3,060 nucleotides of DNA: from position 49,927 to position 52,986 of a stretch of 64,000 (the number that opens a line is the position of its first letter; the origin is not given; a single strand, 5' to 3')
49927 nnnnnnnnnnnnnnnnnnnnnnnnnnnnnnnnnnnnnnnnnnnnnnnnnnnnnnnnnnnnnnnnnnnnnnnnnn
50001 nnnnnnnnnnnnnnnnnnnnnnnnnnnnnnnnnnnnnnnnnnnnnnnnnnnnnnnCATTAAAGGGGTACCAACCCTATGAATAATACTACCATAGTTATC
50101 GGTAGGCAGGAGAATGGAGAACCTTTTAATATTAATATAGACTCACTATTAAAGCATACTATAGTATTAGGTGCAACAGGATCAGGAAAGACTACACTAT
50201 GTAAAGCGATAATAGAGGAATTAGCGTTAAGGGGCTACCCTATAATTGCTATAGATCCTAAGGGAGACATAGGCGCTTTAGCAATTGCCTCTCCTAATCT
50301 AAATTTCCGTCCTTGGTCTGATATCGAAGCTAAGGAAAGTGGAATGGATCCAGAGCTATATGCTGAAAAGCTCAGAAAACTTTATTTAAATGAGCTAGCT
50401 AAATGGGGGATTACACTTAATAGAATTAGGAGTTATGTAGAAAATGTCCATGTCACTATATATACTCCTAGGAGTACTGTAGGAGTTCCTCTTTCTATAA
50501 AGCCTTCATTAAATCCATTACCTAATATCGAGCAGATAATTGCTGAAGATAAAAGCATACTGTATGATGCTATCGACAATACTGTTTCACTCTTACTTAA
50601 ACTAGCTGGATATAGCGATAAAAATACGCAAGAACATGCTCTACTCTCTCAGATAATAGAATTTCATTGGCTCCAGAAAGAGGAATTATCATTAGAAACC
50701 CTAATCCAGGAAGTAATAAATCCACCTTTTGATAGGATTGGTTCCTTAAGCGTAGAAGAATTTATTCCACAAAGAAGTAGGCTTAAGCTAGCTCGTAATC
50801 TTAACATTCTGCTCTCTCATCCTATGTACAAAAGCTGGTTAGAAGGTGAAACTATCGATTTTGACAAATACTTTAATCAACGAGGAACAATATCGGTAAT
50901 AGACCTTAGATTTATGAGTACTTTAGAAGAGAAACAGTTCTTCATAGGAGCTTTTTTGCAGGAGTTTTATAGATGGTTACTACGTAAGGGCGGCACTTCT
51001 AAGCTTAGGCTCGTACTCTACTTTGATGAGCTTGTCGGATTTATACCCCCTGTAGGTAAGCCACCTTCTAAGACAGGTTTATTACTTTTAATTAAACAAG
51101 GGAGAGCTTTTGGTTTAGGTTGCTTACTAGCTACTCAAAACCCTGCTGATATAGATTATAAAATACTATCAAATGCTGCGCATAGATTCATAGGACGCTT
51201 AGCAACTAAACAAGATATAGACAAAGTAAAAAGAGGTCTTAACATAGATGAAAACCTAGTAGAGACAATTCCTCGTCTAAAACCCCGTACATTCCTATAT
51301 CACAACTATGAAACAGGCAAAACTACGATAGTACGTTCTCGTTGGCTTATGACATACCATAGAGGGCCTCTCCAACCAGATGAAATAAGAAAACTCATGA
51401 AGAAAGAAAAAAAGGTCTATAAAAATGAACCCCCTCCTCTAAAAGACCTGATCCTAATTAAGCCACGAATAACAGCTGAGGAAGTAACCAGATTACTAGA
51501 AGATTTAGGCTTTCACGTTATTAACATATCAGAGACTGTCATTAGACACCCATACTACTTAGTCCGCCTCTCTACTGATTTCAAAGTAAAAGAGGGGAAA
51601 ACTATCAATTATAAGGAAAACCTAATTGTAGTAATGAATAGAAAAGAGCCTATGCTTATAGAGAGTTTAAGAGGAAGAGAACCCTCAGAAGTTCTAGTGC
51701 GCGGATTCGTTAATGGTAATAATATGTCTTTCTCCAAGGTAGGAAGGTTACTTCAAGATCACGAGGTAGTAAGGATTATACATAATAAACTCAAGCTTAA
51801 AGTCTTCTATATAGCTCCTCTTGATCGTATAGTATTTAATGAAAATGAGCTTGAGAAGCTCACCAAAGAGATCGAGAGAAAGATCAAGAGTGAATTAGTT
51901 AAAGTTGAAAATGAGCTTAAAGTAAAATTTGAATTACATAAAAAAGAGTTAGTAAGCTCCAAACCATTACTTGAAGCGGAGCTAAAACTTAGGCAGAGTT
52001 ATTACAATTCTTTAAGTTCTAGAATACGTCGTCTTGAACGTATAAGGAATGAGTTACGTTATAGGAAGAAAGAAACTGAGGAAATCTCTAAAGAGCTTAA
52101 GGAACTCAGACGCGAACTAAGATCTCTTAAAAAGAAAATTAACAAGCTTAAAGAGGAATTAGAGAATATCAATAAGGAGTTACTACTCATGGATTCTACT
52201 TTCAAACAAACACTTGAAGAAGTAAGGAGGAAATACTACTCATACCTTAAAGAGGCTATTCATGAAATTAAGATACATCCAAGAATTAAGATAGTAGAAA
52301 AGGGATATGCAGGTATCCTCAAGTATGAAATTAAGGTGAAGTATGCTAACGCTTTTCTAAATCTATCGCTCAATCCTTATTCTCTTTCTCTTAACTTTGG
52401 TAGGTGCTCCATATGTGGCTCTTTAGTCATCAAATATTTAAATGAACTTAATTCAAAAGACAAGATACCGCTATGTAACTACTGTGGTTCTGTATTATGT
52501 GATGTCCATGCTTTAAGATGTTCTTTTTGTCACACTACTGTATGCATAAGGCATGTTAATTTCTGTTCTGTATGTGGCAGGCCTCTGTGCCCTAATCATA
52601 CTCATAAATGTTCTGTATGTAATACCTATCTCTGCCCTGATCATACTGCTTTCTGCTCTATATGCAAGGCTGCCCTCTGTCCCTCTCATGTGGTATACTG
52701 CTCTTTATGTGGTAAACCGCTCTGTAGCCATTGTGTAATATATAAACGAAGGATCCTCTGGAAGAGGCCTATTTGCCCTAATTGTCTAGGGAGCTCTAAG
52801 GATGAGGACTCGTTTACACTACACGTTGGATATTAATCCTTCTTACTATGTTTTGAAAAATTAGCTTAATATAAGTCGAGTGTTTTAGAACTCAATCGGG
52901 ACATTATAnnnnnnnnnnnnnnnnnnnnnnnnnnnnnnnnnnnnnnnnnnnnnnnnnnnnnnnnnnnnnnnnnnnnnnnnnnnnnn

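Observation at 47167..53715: Candidate novel envelope-spanning module: surface-anchored coiled-coil protein plus HerA/VirB4-like ATPase with a zinc-knuckle array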

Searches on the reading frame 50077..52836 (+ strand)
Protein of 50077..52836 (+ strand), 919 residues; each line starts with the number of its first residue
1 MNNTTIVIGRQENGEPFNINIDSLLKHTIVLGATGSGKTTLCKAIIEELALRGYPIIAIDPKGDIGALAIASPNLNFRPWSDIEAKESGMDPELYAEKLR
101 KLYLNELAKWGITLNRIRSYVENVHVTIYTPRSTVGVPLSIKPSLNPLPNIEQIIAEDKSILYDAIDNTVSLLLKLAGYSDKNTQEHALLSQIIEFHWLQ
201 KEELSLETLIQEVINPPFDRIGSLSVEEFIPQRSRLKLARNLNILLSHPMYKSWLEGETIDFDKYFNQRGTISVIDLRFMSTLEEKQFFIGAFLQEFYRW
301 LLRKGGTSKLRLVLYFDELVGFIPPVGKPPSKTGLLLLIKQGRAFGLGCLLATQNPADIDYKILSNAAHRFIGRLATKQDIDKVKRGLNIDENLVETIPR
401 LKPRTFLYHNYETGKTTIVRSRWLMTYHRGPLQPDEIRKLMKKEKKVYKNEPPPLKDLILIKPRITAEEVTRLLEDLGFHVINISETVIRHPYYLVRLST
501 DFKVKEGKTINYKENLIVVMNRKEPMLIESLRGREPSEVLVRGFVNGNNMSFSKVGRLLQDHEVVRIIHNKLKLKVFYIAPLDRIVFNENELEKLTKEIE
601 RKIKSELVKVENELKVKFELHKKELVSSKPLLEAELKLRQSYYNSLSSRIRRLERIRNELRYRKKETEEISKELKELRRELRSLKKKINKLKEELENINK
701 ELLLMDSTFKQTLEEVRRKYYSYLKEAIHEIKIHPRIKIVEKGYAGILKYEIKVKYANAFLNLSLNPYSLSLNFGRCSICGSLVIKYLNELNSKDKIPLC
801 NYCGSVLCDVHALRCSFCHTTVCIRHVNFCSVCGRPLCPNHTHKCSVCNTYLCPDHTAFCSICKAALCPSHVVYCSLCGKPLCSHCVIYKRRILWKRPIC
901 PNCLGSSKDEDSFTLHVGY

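Call 4: search_protein_families(library=pfam, proteins=[window:50077-52836:+], max_evalue=0.01)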
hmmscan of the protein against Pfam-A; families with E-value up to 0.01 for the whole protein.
window:50077-52836:+ (919 aa): 11 families
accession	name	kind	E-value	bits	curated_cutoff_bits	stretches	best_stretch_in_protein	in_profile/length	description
PF01935.23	DUF87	-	3.9e-12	47.2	23.2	1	8-296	3-219/220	Helicase HerA, central domain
PF05872.18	HerA_C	-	1.8e-10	40.5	22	1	8-71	4-67/502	Helicase HerA-like C-terminal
PF01580.24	FtsK_SpoIIIE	-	9.5e-06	25.7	24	1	5-55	19-69/221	FtsK/SpoIIIE family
PF12846.13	AAA_10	-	9.5e-06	25.3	27.5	0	27-65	23-61/362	AAA-like domain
PF10412.15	TrwB_AAD_bind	-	0.00041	19.8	20.5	1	23-64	13-54/387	Type IV secretion-system coupling protein DNA-binding domain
PF13401.12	AAA_22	-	0.002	18.9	27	1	27-62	7-42/130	AAA domain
PF03029.23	ATP_bind_1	-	0.0022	18.3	27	0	30-60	1-33/240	Conserved hypothetical ATP binding protein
PF01656.29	CbiA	-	0.0035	17.8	25.4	0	29-118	3-84/125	CobQ/CobB/MinD/ParA nucleotide binding domain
PF20720.3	nSTAND3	-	0.0051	17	27.2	1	26-60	18-52/155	Novel STAND NTPase 3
PF05791.16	Bacillus_HBL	-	0.0052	17.1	29.1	0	640-717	85-150/177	Bacillus haemolytic enterotoxin (HBL)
PF00005.33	ABC_tran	-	0.0075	17.3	25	0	27-49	13-35/137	ABC transporter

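Call 5: search_protein_families(library=ncbifam, proteins=[window:50077-52836:+], max_evalue=0.01)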
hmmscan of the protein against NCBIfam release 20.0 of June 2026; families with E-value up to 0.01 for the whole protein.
window:50077-52836:+ (919 aa): 21 families
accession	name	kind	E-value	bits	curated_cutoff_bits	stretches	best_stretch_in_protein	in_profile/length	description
NF042943.1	HerA_antiphage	equivalog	1.3e-12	47.1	800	2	271-389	395-516/566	anti-phage-associated helicase HerA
TIGR03743.1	SXT_TraD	subfamily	3.1e-11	42.5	366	1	9-65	159-215/636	conjugative transfer system coupling protein TraD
NF053655.1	CedD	equivalog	1.5e-10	40.4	600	2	6-64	199-260/527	DNA-translocating ATPase CedD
NF041017.1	DNA_import_CedB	equivalog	6.3e-10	38.3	700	2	5-78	253-328/590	DNA import protein CedB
NF033849.1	ser_rich_anae_1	subfamily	3e-08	31.5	650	1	339-396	1054-1111/1163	serine-rich protein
NF045487.1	ASRP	equivalog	2.6e-07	29.7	300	1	588-716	147-282/593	archaea-specific SMC-related protein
NF040937.1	HerA_Thermprot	equivalog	1.6e-05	23.6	800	0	339-398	378-438/487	DNA double-strand break repair helicase HerA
NF010469.0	PRK13894.1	subfamily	5.7e-05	22.6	508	1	26-50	150-174/320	conjugal transfer ATPase TrbB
NF042944.1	HerA_antiphage_2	equivalog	0.00019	20.3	850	1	333-402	453-523/576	anti-phage-associated helicase HerA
TIGR03754.1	conj_TOL_TraD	equivalog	0.00026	19.7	647.55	1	11-65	166-220/643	type IV conjugative transfer system coupling protein TraD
TIGR02782.1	TrbB_P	equivalog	0.00034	20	304.55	1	27-51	138-162/303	P-type conjugative transfer ATPase TrbB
TIGR02168.1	SMC_prok_B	equivalog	0.0005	17.9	567.35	1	589-716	238-479/1181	chromosome segregation protein SMC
NF041034.1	Rad50_Sulf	equivalog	0.00078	17.4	1000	1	555-716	509-672/872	DNA double-strand break repair ATPase Rad50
NF045975.1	VirB4_plasma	equivalog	0.00082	17.2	590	1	7-64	492-554/894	Mbov_0397 family ICE element conjugal transfer ATPase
TIGR00176.1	mobB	equivalog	0.0016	18.5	76.2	1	30-59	4-33/155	molybdopterin-guanine dinucleotide biosynthesis protein B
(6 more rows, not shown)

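Call 6: find_homologous_proteins(query=window:50077-52836:+)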
Query window:50077-52836:+ (919 aa): 1862 proteins with E <= 0.001 among 8000 candidates; the best 120 are listed.
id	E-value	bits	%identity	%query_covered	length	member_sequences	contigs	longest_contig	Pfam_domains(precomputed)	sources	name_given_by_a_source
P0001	0.0e+0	2090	100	100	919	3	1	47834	PF01935.24,PF05872.19,PF12846.14,PF01580.25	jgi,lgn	-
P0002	0.0e+0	1211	58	99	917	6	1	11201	PF01935.24,PF05872.19,PF12846.14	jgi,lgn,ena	-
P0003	3.5e-276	937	47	97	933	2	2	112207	PF01935.24,PF05872.19,PF12846.14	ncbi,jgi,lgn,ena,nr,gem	ncbi:MAG: hypothetical protein DRZ82_03410 [Thermoprotei archaeon]|nr:MAG: hypothetical protein DRZ8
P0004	4.6e-275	933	47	98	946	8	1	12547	PF01935.24,PF05872.19,PF12846.14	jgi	-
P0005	3.9e-231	788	42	98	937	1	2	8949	PF01935.24,PF05872.19,PF12846.14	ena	-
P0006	8.5e-216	737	41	93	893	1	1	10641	PF01935.24,PF05872.19,PF12846.14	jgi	-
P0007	1.1e-198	681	39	91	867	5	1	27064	PF01935.24,PF05872.19,PF12846.14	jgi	-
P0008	2.2e-194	666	40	94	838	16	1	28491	PF01935.24,PF05872.19,PF12846.14,PF01580.25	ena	-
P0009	8.2e-192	658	46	75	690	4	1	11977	PF01935.24,PF05872.19,PF12846.14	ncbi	ncbi:MAG: hypothetical protein DRM97_02000, partial [Thermoprotei archaeon]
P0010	5.8e-154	533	38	91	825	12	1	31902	PF01935.24,PF05872.19,PF12846.14,PF01580.25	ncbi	-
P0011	7.3e-131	456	34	94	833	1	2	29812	PF01935.24,PF05872.19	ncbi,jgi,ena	-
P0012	4.4e-129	450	47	49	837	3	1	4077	PF13240.12,PF01935.24,PF05872.19,PF12846.14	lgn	-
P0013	5.6e-129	450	47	47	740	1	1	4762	PF01935.24,PF05872.19,PF01580.25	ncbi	-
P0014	4.4e-128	447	46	49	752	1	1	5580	PF01935.24,PF05872.19,PF12846.14,PF01580.25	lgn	-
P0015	1.5e-127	445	47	49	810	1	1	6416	PF01935.24,PF05872.19,PF12846.14,PF01580.25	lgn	-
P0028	1.5e-122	429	32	94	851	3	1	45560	PF01935.24,PF05872.19,PF12846.14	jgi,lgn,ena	-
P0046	4.8e-117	410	32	95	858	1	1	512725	PF01935.24,PF05872.19,PF12846.14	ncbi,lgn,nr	ncbi:DUF853 family protein [Candidatus Woesearchaeota archaeon]|nr:DUF853 family protein [Candidatus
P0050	8.4e-117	410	42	47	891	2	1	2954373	PF01935.24,PF05872.19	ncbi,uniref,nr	ncbi:putative ATPase [Candidatus Nitrososphaera evergladensis SR1]|uniref:Putative ATPase n=1 Tax=Ca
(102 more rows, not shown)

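Call 7: search_protein_families(library=padloc, proteins=[window:50077-52836:+], max_evalue=0.01)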
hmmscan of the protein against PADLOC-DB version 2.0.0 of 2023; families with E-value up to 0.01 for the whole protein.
window:50077-52836:+ (919 aa): 26 families (the best 25 are shown)
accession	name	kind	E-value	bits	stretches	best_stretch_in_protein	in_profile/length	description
PDLC04140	mad8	-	1.4e-22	78.6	1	5-410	3-288/314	mads_8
PDLC01055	HerA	-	2.8e-12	44.2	2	7-75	139-207/532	Type III coevolved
PDLC04105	HerA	-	2.8e-12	44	2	331-400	444-514/576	-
PDLC04103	HerA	-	5.3e-12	42.9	2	340-401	474-536/579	-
PDLC04100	HerA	-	6.9e-12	42.8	2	271-389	401-522/580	-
PDLC02185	HerA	-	1.6e-11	41.7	2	271-398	407-538/585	-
PDLC04106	HerA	-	4.5e-08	30.1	1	272-389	471-595/667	-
PDLC04097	HerA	-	3.8e-07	27.1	1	338-403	508-574/618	-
PDLC03859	LmuB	-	6.9e-07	26.8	1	583-731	290-486/611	-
PDLC04102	HerA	-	1.8e-06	24.6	0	4-49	151-199/654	-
PDLC04098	HerA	-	2.9e-05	20.8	1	340-387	564-611/686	-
PDLC00511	JetC1|JetC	-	0.0001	18.4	1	617-721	653-757/1108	DUF3584 domain; MukB-like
PDLC03865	LmuB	-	0.00018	17.8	1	582-729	329-463/1007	-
PDLC04104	HerA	-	0.00019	18.3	1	339-388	253-302/379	-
PDLC02188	HerA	-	0.00027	17.9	1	331-402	451-523/578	-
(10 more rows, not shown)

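Call 8: find_encoding_contigs(protein=P0003, flank=8000, max_places=2)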
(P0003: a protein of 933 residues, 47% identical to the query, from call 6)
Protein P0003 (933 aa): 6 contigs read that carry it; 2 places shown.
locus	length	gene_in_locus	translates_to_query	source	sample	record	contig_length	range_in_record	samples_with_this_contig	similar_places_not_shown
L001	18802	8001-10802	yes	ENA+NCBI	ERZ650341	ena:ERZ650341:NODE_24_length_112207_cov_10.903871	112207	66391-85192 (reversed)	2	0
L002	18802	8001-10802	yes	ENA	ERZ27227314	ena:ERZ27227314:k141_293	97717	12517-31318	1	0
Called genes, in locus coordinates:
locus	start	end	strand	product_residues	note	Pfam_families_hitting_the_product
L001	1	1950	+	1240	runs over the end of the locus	PF17915:zf_Rg, PF00270:DEAD, PF04851:ResIII, PF01751:Toprim, PF01131:Topoisom_bac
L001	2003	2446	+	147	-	PF00011:HSP20, PF17886:ArsA_HSP20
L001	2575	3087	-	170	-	PF11969:DcpS_C (weak), PF01230:HIT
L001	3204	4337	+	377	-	PF02926:THUMP, PF14419:SPOUT_MTase_2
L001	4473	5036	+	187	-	PF14394:DUF4423 (weak), PF13182:DUF4007 (faint), PF08100:Dimerisation (faint), PF08279:HTH_11 (faint), PF01978:TrmB (faint)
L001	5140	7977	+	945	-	PF02369:Big_1 (faint), PF11974:bMG3 (faint), PF17802:SpaA (faint), PF13620:CarboxypepD_reg, PF13715:CarbopepD_reg_2 (weak)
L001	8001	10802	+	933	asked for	PF01935:DUF87, PF05872:HerA_C (weak), PF12846:AAA_10 (faint)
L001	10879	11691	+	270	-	-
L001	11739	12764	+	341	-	PF01008:IF-2B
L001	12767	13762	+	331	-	PF01008:IF-2B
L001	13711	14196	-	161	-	PF03692:CxxCxxCC (weak)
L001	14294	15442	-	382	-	PF04055:Radical_SAM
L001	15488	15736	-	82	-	PF07019:EMC6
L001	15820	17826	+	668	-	PF05833:NFACT_N, PF05670:NFACT-R_1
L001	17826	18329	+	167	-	PF01927:Mut7-C, PF18480:DUF5615 (weak)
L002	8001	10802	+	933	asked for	PF01935:DUF87, PF05872:HerA_C (weak), PF12846:AAA_10 (faint)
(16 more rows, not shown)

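Call 9: find_encoding_contigs(protein=P0002, flank=8000, max_places=2)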
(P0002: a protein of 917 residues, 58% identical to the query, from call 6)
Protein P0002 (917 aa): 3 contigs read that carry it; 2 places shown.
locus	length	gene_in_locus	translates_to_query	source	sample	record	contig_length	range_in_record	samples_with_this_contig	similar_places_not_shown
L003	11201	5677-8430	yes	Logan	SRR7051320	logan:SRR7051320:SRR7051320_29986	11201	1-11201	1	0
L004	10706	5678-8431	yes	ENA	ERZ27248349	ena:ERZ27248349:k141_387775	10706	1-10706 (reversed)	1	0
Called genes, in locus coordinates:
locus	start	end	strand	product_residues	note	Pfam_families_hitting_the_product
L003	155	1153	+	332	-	PF01513:NAD_kinase, PF20143:NAD_kinase_C, PF01047:MarR (weak), PF12802:MarR_2, PF13412:HTH_24 (weak)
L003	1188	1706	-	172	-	PF00583:Acetyltransf_1, PF13673:Acetyltransf_10 (weak), PF13508:Acetyltransf_7, PF08445:FR47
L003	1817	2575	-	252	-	PF00156:Pribosyltran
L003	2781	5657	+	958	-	PF08308:PEGA (faint), PF13620:CarboxypepD_reg (weak), PF13715:CarbopepD_reg_2 (faint), PF11974:bMG3 (weak), PF13620:CarboxypepD_reg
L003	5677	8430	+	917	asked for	PF01935:DUF87, PF05872:HerA_C (weak), PF12846:AAA_10 (faint)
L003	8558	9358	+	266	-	-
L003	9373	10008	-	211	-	PF00924:MS_channel_2nd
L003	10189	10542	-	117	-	PF19906:CGDB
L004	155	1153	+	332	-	PF01513:NAD_kinase, PF20143:NAD_kinase_C, PF01047:MarR (weak), PF12802:MarR_2, PF13412:HTH_24 (weak)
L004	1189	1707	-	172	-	PF00583:Acetyltransf_1, PF13673:Acetyltransf_10 (weak), PF13508:Acetyltransf_7, PF08445:FR47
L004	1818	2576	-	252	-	PF00156:Pribosyltran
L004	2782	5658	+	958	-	PF08308:PEGA (faint), PF13620:CarboxypepD_reg (weak), PF13715:CarbopepD_reg_2 (faint), PF11974:bMG3 (weak), PF13620:CarboxypepD_reg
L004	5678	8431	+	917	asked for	PF01935:DUF87, PF05872:HerA_C (weak), PF12846:AAA_10 (faint)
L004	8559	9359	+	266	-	-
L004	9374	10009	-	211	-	PF00924:MS_channel_2nd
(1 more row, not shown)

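Call 10: find_encoding_contigs(protein=P0050, flank=8000, max_places=1)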
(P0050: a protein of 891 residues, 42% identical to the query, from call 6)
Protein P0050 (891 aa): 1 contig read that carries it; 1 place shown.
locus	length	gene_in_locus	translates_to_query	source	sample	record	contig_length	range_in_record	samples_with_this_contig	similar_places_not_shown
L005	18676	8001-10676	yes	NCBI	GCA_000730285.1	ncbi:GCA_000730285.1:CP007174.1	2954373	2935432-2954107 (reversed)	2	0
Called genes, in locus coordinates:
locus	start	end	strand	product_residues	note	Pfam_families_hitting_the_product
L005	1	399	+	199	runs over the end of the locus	-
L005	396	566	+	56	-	PF26477:DUF8150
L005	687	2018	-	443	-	PF00464:SHMT, PF01212:Beta_elim_lyase (faint), PF00155:Aminotran_1_2 (faint)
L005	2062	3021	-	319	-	PF00850:Hist_deacetyl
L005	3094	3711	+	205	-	PF00677:Lum_binding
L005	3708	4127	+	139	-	-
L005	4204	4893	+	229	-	PF00926:DHBP_synthase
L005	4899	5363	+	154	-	PF00885:DMRL_synthase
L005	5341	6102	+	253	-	PF05165:GCH_III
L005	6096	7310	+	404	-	PF01979:Amidohydro_1, PF07969:Amidohydro_3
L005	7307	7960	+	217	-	PF01872:RibD_C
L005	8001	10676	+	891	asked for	PF01935:DUF87, PF05872:HerA_C (weak)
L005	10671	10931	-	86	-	-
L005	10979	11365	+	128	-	PF14947:HTH_45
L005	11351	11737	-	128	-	-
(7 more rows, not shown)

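Call 11: find_encoding_contigs(protein=P0046, flank=8000, max_places=1)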
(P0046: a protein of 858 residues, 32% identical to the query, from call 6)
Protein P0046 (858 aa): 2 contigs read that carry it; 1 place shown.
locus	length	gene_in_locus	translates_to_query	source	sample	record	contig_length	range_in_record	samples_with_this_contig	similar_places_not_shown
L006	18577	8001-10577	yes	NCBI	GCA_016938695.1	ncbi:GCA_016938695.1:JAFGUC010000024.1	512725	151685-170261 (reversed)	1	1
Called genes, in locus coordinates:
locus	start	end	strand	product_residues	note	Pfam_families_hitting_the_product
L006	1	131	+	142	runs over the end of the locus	-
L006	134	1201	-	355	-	-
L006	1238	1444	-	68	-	PF13275:S4_2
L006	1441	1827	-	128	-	PF00571:CBS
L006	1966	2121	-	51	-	-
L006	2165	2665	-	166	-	-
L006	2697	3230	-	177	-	-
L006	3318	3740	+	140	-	PF12840:HTH_20 (weak), PF14947:HTH_45 (faint), PF08279:HTH_11 (weak)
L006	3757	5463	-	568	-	PF13589:HATPase_c_3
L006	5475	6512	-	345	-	PF00145:DNA_methylase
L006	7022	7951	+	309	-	PF08271:Zn_Ribbon_TF, PF00382:TFIIB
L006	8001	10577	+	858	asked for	PF01935:DUF87, PF05872:HerA_C (weak), PF12846:AAA_10 (faint)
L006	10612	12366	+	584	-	PF00037:Fer4 (weak), PF02463:SMC_N (weak), PF00005:ABC_tran, PF13304:AAA_21 (faint), PF00005:ABC_tran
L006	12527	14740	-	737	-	-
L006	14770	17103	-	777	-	PF00437:T2SSE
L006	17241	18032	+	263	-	-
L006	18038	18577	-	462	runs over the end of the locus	PF01935:DUF87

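Call 12: find_encoding_contigs(protein=P0010, flank=8000, max_places=1)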
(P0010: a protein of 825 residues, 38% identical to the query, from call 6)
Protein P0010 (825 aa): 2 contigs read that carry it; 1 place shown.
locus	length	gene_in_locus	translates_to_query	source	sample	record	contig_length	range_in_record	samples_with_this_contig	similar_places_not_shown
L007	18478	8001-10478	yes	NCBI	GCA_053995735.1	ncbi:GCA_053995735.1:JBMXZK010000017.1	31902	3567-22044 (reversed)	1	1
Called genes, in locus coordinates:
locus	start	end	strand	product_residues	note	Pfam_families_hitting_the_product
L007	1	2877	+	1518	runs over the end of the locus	-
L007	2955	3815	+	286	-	-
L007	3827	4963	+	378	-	PF08442:ATP-grasp_2, PF13549:ATP-grasp_5, PF24948:Citrate_synth_N, PF00549:Ligase_CoA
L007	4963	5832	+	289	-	PF02629:CoA_binding, PF13380:CoA_binding_2 (faint), PF13607:Succ_CoA_lig, PF00549:Ligase_CoA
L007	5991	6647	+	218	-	PF12172:zf-ChsH2 (faint), PF13240:Zn_Ribbon_1 (weak)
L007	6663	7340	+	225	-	PF00753:Lactamase_B, PF13483:Lactamase_B_3, PF12706:Lactamase_B_2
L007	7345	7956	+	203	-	PF02475:TRM5-TYW2_MTfase (faint), PF05175:MTS, PF10294:Methyltransf_16, PF06325:PrmA, PF13847:Methyltransf_31, PF13649:Methyltransf_25 (weak)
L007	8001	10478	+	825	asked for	PF01580:FtsK_SpoIIIE (faint), PF01935:DUF87, PF05872:HerA_C (weak), PF12846:AAA_10 (faint)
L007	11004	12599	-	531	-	PF01645:Glu_synthase (weak)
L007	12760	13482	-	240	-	PF01351:RNase_HII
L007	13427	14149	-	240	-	-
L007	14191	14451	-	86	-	-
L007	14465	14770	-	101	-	-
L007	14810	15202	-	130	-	PF01336:tRNA_anti-codon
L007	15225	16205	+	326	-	PF13483:Lactamase_B_3 (weak), PF16661:Lactamase_B_6 (faint), PF12706:Lactamase_B_2 (weak)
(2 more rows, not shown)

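Call 13: find_encoding_contigs(protein=P0028, flank=8000, max_places=1)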
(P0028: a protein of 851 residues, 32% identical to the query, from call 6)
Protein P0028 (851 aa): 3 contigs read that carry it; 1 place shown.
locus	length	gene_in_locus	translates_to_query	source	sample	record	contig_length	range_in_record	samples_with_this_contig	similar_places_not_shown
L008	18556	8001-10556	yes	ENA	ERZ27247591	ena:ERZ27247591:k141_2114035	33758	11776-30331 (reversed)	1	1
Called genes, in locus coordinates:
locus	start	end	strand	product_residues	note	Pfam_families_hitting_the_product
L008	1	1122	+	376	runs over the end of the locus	-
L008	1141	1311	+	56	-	-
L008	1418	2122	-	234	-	-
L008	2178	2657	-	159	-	PF14367:DUF4411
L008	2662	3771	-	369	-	PF01381:HTH_3 (weak), PF13560:HTH_31 (weak), PF06114:Peptidase_M78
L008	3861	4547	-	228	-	-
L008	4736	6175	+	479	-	PF13173:AAA_14, PF13635:DUF4143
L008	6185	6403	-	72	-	-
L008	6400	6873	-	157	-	-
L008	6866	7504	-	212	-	-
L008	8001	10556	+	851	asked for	PF01935:DUF87, PF05872:HerA_C, PF12846:AAA_10 (faint), PF05872:HerA_C (weak)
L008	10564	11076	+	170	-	-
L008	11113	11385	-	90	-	-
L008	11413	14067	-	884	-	PF02384:N6_Mtase, PF20473:MmeI_Mtase, PF01170:UPF0020 (faint), PF07669:Eco57I, PF12950:TaqI_C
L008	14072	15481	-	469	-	PF13483:Lactamase_B_3 (faint), PF00753:Lactamase_B (faint), PF07521:RMMBL (faint), PF12706:Lactamase_B_2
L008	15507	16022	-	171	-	-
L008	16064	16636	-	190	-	-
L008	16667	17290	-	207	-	-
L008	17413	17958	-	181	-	-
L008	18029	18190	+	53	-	-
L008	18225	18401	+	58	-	-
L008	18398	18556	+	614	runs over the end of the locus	-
